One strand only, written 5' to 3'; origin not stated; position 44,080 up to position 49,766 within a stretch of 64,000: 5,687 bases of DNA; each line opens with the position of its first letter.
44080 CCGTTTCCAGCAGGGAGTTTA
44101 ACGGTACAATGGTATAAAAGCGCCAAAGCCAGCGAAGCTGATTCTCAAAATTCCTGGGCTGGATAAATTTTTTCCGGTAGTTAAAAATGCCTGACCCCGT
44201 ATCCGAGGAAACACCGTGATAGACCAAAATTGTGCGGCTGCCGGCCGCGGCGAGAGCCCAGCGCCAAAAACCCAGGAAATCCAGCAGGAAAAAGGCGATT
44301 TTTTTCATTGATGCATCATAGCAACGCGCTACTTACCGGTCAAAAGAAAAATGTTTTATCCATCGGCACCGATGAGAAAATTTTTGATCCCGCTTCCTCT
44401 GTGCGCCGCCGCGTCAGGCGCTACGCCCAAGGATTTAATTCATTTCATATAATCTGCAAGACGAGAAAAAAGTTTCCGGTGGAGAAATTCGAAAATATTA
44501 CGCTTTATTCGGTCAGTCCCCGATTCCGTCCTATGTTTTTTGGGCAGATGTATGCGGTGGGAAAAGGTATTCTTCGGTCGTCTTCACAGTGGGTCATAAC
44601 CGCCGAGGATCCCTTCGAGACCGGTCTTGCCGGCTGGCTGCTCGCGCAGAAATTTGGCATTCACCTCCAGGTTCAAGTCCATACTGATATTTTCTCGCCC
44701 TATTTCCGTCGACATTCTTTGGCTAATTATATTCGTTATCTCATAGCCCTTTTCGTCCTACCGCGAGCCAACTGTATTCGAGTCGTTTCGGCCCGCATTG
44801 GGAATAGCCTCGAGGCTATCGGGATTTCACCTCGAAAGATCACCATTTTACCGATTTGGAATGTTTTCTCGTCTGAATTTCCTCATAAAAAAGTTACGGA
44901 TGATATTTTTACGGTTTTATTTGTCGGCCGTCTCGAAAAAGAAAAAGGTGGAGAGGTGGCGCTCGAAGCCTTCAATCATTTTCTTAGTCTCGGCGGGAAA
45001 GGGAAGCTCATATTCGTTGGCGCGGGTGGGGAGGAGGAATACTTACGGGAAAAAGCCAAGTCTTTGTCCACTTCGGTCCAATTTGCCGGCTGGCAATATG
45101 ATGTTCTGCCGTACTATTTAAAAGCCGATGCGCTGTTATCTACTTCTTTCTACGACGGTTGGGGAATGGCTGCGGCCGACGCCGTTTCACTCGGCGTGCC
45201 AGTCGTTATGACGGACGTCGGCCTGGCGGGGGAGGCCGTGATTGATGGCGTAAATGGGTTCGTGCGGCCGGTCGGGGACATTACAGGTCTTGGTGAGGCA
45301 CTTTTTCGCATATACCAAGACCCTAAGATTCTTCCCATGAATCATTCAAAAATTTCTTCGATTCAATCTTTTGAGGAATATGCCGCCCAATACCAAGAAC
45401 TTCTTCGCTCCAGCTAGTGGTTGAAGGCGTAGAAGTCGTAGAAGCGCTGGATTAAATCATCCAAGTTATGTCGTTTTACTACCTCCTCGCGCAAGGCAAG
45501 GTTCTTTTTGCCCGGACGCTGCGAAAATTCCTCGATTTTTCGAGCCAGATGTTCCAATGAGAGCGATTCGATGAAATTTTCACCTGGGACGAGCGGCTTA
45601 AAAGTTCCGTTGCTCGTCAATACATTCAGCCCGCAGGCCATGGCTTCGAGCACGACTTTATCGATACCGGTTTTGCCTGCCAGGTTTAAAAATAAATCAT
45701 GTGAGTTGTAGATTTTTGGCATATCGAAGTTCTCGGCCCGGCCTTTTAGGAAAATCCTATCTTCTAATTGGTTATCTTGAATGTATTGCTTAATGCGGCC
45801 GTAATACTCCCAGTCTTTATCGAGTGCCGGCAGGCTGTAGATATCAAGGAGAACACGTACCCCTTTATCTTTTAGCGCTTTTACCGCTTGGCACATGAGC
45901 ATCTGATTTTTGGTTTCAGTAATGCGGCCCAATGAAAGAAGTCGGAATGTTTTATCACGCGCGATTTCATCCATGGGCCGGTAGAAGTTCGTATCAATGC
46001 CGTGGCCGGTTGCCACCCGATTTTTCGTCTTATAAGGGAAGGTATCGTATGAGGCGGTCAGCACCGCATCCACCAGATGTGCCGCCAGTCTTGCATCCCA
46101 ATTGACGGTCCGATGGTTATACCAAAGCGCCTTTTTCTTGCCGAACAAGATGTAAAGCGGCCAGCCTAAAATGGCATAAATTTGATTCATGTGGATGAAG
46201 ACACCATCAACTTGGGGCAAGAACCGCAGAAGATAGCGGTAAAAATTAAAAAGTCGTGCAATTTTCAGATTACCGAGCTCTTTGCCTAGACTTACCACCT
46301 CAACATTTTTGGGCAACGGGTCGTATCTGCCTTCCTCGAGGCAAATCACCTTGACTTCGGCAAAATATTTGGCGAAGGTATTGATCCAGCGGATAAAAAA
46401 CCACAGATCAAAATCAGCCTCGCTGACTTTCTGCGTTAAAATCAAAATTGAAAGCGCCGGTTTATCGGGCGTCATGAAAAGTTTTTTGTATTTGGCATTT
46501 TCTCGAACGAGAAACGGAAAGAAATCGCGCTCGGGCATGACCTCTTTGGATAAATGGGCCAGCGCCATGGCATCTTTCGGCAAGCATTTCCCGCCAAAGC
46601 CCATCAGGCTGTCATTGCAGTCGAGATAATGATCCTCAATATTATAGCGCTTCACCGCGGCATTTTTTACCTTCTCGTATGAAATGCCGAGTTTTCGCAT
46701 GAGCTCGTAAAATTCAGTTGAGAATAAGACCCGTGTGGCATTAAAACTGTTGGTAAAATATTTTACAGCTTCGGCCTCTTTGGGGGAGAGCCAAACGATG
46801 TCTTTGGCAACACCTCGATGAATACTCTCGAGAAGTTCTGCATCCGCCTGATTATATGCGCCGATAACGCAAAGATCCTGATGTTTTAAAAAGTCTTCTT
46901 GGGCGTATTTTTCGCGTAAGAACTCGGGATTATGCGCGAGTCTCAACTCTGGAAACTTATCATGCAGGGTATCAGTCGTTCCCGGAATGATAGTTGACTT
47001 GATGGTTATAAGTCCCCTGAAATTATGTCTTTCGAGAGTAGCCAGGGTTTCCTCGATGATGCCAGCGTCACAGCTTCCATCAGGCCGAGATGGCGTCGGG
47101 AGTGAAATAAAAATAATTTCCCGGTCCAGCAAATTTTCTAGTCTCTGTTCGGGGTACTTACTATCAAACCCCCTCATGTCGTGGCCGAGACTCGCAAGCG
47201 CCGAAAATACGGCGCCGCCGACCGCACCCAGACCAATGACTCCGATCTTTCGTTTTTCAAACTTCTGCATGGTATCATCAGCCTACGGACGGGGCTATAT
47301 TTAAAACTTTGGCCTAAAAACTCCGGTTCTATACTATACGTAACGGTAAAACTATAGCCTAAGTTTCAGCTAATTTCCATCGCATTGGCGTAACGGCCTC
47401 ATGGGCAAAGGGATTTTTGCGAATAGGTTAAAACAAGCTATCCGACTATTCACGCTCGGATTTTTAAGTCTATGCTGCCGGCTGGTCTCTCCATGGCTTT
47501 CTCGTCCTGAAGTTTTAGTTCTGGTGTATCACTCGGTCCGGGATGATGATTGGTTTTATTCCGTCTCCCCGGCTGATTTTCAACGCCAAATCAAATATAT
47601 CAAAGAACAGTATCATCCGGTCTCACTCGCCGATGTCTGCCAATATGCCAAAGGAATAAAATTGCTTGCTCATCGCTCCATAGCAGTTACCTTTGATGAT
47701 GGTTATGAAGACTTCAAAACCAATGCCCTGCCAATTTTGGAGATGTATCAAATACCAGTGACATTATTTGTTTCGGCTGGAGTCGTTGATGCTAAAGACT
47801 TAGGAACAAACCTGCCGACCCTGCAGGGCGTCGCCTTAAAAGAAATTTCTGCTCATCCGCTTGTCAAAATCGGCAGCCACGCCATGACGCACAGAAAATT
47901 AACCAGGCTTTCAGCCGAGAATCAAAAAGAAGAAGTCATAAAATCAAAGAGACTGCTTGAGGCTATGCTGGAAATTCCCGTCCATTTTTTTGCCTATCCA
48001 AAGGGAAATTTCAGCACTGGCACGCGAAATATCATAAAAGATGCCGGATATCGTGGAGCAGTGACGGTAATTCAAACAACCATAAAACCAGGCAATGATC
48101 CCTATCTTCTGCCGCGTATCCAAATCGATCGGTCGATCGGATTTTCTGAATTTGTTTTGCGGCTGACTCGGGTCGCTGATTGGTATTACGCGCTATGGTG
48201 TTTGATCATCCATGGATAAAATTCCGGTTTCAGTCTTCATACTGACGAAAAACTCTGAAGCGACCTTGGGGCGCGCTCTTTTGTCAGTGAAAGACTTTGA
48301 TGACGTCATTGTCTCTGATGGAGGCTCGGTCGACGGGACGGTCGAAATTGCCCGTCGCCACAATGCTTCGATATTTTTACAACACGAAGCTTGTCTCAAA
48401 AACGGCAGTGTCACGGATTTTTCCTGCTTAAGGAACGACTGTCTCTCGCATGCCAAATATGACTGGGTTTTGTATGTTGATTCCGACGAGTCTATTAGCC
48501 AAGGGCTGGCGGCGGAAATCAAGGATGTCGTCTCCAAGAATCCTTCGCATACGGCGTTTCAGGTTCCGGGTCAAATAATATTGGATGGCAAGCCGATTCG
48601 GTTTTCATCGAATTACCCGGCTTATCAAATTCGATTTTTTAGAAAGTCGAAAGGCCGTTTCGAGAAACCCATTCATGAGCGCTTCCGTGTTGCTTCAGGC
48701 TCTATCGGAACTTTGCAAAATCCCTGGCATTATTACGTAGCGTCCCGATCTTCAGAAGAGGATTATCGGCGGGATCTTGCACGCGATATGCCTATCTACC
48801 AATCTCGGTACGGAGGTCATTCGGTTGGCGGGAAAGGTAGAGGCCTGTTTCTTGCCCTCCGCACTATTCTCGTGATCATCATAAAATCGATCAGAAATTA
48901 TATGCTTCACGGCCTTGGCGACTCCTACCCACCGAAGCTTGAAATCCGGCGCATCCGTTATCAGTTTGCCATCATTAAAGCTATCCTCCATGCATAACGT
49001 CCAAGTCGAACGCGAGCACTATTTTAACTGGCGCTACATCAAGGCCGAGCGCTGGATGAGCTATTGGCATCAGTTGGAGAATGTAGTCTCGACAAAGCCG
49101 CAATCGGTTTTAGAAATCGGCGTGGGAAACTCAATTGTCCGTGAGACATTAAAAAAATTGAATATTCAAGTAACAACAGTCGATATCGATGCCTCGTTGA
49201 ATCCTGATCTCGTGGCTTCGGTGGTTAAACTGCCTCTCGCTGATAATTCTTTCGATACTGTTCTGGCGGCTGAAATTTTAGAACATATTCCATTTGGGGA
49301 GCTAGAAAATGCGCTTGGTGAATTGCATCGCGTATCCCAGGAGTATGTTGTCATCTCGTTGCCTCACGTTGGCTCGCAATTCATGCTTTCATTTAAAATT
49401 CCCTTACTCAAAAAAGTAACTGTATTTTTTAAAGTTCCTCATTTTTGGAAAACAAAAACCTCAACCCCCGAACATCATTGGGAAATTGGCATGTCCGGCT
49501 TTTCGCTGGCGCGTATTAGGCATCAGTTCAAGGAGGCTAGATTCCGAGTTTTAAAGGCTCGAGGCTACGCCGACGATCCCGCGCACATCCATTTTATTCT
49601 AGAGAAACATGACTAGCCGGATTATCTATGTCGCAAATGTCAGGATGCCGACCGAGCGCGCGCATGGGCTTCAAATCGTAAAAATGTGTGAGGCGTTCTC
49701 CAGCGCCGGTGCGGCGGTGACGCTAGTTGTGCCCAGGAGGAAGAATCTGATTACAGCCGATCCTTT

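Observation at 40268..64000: About 24-kb glycosylation island rich in bifunctional fusions, with three GT-C (ArnT/PMT-like) enzymes, immediately downstream of the Ser/Thr-rich surface-protein cluster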

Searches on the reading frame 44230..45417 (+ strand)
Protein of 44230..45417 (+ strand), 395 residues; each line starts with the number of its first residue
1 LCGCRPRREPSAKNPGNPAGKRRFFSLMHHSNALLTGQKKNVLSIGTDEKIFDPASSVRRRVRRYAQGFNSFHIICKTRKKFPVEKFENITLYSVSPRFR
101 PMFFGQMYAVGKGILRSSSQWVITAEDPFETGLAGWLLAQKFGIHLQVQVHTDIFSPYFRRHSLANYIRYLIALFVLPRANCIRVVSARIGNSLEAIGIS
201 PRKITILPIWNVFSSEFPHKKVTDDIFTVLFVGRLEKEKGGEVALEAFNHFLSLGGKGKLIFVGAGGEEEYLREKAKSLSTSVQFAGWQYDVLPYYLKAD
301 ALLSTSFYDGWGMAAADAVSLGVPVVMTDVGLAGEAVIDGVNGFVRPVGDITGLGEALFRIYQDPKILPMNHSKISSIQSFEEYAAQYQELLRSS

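Call 5: search_protein_families(library=pfam, proteins=[window:44230-45417:+], max_evalue=0.01)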
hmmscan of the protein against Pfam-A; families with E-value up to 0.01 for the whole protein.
window:44230-45417:+ (395 aa): 5 families
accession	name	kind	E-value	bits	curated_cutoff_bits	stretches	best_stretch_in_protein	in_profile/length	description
PF00534.26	Glycos_transf_1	-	5.8e-27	94.7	26.4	1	224-366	13-160/172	Glycosyl transferases group 1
PF13692.12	Glyco_trans_1_4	-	5.2e-26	92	27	1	228-364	3-142/142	Glycosyl transferases group 1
PF13579.12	Glyco_trans_4_4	-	2e-09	38.4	29.7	1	116-210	68-158/158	Glycosyl transferase 4-like domain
PF20706.3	GT4-conflict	-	8.8e-09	35.3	26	1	205-329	176-312/385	Family 4 Glycosyltransferase in conflict systems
PF13439.12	Glyco_transf_4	-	6e-07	30.1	28.5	1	72-208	22-163/170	Glycosyltransferase Family 4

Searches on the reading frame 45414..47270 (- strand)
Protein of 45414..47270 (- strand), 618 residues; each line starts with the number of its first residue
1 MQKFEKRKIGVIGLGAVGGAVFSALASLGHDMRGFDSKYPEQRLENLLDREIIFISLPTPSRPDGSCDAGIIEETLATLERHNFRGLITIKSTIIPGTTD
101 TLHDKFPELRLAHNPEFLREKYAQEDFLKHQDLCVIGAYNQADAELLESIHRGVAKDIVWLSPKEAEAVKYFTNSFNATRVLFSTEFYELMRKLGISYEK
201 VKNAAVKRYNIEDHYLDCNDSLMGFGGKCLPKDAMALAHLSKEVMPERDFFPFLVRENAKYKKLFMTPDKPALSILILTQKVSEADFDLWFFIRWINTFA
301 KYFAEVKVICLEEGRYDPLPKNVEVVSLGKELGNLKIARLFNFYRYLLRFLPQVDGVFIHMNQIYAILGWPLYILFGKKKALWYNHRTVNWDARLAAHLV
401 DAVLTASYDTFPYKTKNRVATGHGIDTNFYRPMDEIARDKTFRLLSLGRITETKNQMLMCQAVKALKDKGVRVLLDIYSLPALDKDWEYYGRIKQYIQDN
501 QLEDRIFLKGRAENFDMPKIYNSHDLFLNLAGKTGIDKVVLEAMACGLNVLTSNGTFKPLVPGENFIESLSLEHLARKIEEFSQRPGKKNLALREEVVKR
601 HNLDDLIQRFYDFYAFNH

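Call 5: search_protein_families(library=pfam, proteins=[window:45414-47270:-], max_evalue=0.01)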
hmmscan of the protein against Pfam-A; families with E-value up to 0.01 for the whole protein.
window:45414-47270:- (618 aa): 7 families
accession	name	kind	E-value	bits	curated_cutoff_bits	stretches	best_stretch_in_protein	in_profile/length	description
PF03721.20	UDPG_MGDP_dh_N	-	7.4e-17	62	27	1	48-149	75-186/187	UDP-glucose/GDP-mannose dehydrogenase family, NAD binding domain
PF00534.26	Glycos_transf_1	-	4.3e-15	56.1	26.4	1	438-593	12-165/172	Glycosyl transferases group 1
PF00984.24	UDPG_MGDP_dh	-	5e-15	55.8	25.4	1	164-244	1-78/94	UDP-glucose/GDP-mannose dehydrogenase family, central domain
PF13692.12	Glyco_trans_1_4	-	3.3e-12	47.3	27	1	443-581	3-138/142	Glycosyl transferases group 1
PF13524.12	Glyco_trans_1_2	-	4.9e-07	30.2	25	1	499-610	27-142/144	Glycosyl transferase-like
PF02826.25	2-Hacid_dh_C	-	0.0051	16.6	25.1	0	3-43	33-73/178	D-isomer specific 2-hydroxyacid dehydrogenase, NAD binding domain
PF03807.23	F420_oxidored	-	0.0087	17.1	21.6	0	8-41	1-35/94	NADP oxidoreductase coenzyme F420-dependent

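Call 13: search_protein_families(library=ncbifam, proteins=[window:45414-47270:-], max_evalue=0.01)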
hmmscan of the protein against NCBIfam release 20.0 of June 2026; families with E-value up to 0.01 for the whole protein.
window:45414-47270:- (618 aa): 21 families
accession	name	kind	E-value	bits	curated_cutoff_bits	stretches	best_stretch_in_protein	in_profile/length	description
TIGR03026.1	NDP-sugDHase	subfamily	2.6e-40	138.5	189.8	1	47-263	74-298/413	nucleotide sugar dehydrogenase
NF041297.1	UDPGDh_AglM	equivalog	5.7e-30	104.6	670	1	45-247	70-286/429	UDP-glucose 6-dehydrogenase AglM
NF047673.2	TeichurnBiosyTuaD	equivalog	3.5e-23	82.4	700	1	46-259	74-291/439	UDP-glucose 6-dehydrogenase TuaD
NF011631.0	PRK15057.1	equivalog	3.4e-16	59.3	757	1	53-237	77-261/388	UDP-glucose 6-dehydrogenase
NF041876.1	EPS_EpsE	equivalog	1.1e-12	47.9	400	1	422-588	192-364/389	exopolysaccharide biosynthesis GT4 family glycosyltransferase EpsE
TIGR03088.1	stp2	hypoth_equivalog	1.1e-10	41.2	409.05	1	435-614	188-370/374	TIGR03088 family PEP-CTERM/XrtA system glycosyltransferase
NF040825.1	UDPMaNacDH_Arch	equivalog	2.5e-09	36.5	750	1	43-241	69-270/418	UDP-N-acetyl-D-mannosamine dehydrogenase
TIGR04047.1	MSMEG_0565_glyc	hypoth_equivalog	1.5e-07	30.9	259.85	1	444-614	196-371/373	MSMEG_0565 family glycosyltransferase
NF046085.1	XrtY_assoc_Gly1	equivalog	4.4e-07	29.1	400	1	437-614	205-381/387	XrtY-associated glycosyltransferase XYAG1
TIGR04005.1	wcaL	equivalog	5.2e-07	28.9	537.6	1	430-553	211-334/406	colanic acid biosynthesis glycosyltransferase WcaL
NF038255.1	exopoly_VpsD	equivalog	1.7e-06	27.2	300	1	420-555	181-315/381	VpsD family glycosyltransferase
NF050063.1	ProtGlycPglJ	equivalog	3e-06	26.7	500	1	434-554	188-296/363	N-acetylgalactosamine-N,N'-diacetylbacillosaminyl-diphospho-undecaprenol 4-alpha-N-acetylgalactosaminyltransferase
NF053787.1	GlcN_PG_synth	equivalog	3.1e-05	23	480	1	424-614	172-356/361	N-acetylglucosaminyl phosphatidylglycerol synthase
TIGR02918.1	TIGR02918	equivalog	4.1e-05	22.5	574.6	1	438-552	316-421/500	accessory Sec system glycosyltransferase GtfA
NF038229.1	Glyco4_Geo_Pelo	equivalog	0.00016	20.8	400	1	435-554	155-268/338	GPMC system family 4 glycosyltransferase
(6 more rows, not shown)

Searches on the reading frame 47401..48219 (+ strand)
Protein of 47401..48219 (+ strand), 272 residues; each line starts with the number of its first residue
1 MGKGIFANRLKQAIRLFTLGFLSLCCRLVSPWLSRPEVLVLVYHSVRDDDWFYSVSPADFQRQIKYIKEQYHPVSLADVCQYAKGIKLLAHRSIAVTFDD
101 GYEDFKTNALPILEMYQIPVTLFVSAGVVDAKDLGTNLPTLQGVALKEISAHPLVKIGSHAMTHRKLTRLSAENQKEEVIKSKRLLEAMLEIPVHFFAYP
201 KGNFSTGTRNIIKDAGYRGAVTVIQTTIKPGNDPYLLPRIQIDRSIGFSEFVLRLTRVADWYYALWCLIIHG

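Call 5: search_protein_families(library=pfam, proteins=[window:47401-48219:+], max_evalue=0.01)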
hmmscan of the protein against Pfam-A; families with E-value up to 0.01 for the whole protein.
window:47401-48219:+ (272 aa): 1 family
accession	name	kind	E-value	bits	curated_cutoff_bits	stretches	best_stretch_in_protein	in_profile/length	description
PF01522.26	Polysacc_deac_1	-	9.8e-26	90.6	23.1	1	92-219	7-123/124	Polysaccharide deacetylase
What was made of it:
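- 47401..48219 (+): G5: CE4 de-N-acetylase with no signal peptide. First gene of a tightly packed 13-gene + strand array, G5-G17. Polysacc_deac_1 90.6 bits (call 5).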

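Call 67: search_protein_families(library=ncbifam, proteins=[window:47401-48219:+], max_evalue=0.00001)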
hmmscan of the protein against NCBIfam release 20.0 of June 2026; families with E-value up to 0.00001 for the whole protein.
window:47401-48219:+ (272 aa): 9 families
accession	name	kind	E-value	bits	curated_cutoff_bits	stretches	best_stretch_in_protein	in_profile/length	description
TIGR03938.2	deacetyl_PgaB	equivalog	2.9e-22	78.7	321.9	1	38-160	3-141/621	poly-beta-1,6-N-acetyl-D-glucosamine N-deacetylase PgaB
TIGR03933.1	PIA_icaB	equivalog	1.2e-21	77.4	248.35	1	51-244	31-231/245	intercellular adhesin biosynthesis polysaccharide N-deacetylase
NF011177.0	PRK14582.1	equivalog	1.1e-17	63.6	923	1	34-166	45-190/671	poly-beta-1,6-N-acetyl-D-glucosamine N-deacetylase PgaB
NF011176.0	PRK14581.1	equivalog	7.2e-14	50.8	1091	1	31-163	43-187/673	poly-beta-1,6-N-acetyl-D-glucosamine N-deacetylase PgaB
TIGR02764.1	spore_ybaN_pdaB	equivalog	7.1e-12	45.5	237.4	1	91-218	5-122/191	polysaccharide deacetylase family sporulation protein PdaB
TIGR02884.1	spore_pdaA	equivalog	3.7e-08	33.3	298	1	90-218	35-154/224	delta-lactam-biosynthetic de-N-acetylase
TIGR04243.1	nodulat_NodB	equivalog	4.1e-08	33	240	1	92-218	2-119/197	chitooligosaccharide deacetylase NodB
TIGR02873.1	spore_ylxY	hypoth_equivalog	1.5e-07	30.9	391.5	1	107-218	101-201/268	probable sporulation protein, polysaccharide deacetylase family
NF045820.1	PgAcgDacpgdA_Strep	equivalog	1.5e-06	27.3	800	1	84-211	260-377/463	peptidoglycan-N-acetylglucosamine deacetylase PgdA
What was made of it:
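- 47401..48219 (+): IcaB/PgaB/NodB-type hits (call 67).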

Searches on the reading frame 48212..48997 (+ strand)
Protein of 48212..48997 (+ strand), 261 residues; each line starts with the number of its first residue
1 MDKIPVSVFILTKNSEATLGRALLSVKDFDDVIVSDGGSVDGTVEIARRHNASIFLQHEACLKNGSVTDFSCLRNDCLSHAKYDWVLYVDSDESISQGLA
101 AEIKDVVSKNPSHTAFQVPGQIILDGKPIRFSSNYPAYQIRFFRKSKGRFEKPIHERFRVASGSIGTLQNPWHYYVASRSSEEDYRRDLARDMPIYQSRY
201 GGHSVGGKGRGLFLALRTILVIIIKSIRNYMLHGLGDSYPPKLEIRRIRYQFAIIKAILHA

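Call 5: search_protein_families(library=pfam, proteins=[window:48212-48997:+], max_evalue=0.01)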
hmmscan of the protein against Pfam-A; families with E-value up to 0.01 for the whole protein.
window:48212-48997:+ (261 aa): 2 families
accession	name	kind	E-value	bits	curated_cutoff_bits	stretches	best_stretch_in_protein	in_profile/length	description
PF00535.33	Glycos_transf_2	-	1.4e-14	54.9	23.3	1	7-162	1-155/168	Glycosyl transferase family 2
PF13704.12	Glyco_tranf_2_4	-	3.3e-06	27.9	27.5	1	28-93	18-82/98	Glycosyl transferase family 2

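Call 13: search_protein_families(library=ncbifam, proteins=[window:48212-48997:+], max_evalue=0.01)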
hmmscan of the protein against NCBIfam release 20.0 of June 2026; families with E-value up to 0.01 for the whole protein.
window:48212-48997:+ (261 aa): 9 families
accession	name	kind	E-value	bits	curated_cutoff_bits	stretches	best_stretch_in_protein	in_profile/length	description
TIGR04195.1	S_glycosyl_SunS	equivalog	3.2e-09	36.1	350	1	7-105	60-153/421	SunS family peptide S-glycosyltransferase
TIGR04283.1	glyco_like_mftF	equivalog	8.8e-07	28.7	182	1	6-118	1-109/221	TIGR04283 family arsenosugar biosynthesis glycosyltransferase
TIGR04182.1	glyco_TIGR04182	equivalog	6.5e-06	25.7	325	1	6-60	2-58/293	S-layer glycoprotein N-glycosyltransferase AglJ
NF010496.0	PRK13915.1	equivalog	6.2e-05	22.2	262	1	5-92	32-126/307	glucosyl-3-phosphoglycerate synthase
NF050050.1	ProtGlycPglI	equivalog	0.00039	19.9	500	1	6-103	4-104/306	GalNAc(5)-diNAcBac-PP-undecaprenol beta-1,3-glucosyltransferase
NF007482.0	PRK10073.1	equivalog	0.00049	19.2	423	1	8-106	10-109/334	glycosyltransferase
NF047683.1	TeichurnBiosyTuaG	equivalog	0.0018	18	400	1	6-98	8-102/252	teichuronic acid biosynthesis protein TuaG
NF053739.1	GlytfEpsEBac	equivalog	0.0027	16.7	450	1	6-99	3-100/265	glycosyltransferase EpsE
NF045692.1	OglycostaseCruG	equivalog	0.0061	15.5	600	1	28-109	69-154/386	2'-O-glycosyltransferase CruG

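Call 29: search_solved_structures(query=window:48212-48997:+, max_evalue=0.001)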
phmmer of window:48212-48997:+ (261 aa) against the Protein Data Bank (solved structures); distinct sequences matched with E-value up to 0.001: 4.
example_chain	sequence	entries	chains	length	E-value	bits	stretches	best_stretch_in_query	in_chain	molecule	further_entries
22ao_A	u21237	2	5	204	4.8e-09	39.4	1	6-164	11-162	GmaR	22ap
7msp_A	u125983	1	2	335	5.6e-06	29.3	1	7-101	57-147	SPbeta prophage-derived glycosyltransferase SunS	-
7msn_A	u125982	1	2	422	8.3e-06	28.7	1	7-101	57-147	SPbeta prophage-derived glycosyltransferase SunS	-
7msk_A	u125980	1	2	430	4.2e-05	26.4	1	7-93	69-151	Glyco_trans_2-like domain-containing protein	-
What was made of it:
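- G6's nearest solved relatives are the protein/peptide glycosyltransferases GmaR and SunS, weakly (call 29).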

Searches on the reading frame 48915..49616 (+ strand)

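Call 5: search_protein_families(library=pfam, proteins=[window:48915-49616:+], max_evalue=0.01)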
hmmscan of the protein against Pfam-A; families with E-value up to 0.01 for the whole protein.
window:48915-49616:+ (233 aa): 4 families
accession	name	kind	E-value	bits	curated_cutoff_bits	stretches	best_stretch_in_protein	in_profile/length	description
PF08241.18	Methyltransf_11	-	1.9e-10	41.7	21.2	1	66-140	1-86/95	Methyltransferase domain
PF13649.12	Methyltransf_25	-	4e-07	31.1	27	1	65-140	1-92/97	Methyltransferase domain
PF13489.12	Methyltransf_23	-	0.00055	20.1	27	1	60-152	21-121/164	Methyltransferase domain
PF08242.18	Methyltransf_12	-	0.0035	18.5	30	0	66-140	1-91/98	Methyltransferase domain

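Call 67: search_protein_families(library=ncbifam, proteins=[window:48915-49616:+], max_evalue=0.00001)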
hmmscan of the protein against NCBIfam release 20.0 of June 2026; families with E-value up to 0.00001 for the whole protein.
window:48915-49616:+ (233 aa): 2 families
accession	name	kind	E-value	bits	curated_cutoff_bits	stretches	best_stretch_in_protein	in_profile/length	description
NF041255.1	mycofact_MftM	equivalog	5e-08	32.6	200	1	99-151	191-243/289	mycofactocin oligosaccharide methyltransferase MftM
NF004452.0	PRK05785.1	equivalog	9.1e-06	25.3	207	0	45-151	35-148/228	hypothetical protein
